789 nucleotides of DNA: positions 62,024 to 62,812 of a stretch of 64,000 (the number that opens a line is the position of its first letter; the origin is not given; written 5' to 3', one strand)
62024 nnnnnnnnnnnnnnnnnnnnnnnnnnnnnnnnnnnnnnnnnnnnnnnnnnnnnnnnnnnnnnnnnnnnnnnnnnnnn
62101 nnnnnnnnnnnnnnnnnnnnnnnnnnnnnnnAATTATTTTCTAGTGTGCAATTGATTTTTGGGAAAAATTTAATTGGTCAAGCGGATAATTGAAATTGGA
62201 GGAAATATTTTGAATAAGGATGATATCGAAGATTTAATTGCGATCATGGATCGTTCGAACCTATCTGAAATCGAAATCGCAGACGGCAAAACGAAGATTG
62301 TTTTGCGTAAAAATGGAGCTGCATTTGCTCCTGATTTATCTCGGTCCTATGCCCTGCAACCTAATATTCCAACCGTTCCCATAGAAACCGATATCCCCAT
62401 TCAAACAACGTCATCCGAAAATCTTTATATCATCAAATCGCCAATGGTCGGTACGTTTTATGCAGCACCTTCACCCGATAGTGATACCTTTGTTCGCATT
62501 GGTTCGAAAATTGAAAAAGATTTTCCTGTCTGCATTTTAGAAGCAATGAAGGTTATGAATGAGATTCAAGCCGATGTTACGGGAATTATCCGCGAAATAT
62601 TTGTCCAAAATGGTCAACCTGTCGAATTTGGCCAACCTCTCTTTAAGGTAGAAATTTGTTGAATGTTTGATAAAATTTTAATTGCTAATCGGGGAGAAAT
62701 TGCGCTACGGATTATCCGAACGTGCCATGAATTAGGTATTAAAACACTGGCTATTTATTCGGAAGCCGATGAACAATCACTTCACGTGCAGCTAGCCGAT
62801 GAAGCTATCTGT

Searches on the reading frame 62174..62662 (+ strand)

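Call 52: search_protein_families(library=pfam, proteins=[window:62174-62662:+], max_evalue=0.001)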
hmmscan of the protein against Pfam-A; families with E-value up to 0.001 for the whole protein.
window:62174-62662:+ (162 aa): 2 families
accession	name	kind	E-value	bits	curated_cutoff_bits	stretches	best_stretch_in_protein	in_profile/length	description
PF00364.28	Biotin_lipoyl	-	1.2e-21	76.7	22.1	1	87-158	3-72/73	Biotin-requiring enzyme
PF13533.13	Biotin_lipoyl_2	-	8.9e-06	25.9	29.8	1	130-159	2-31/32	Biotin-lipoyl like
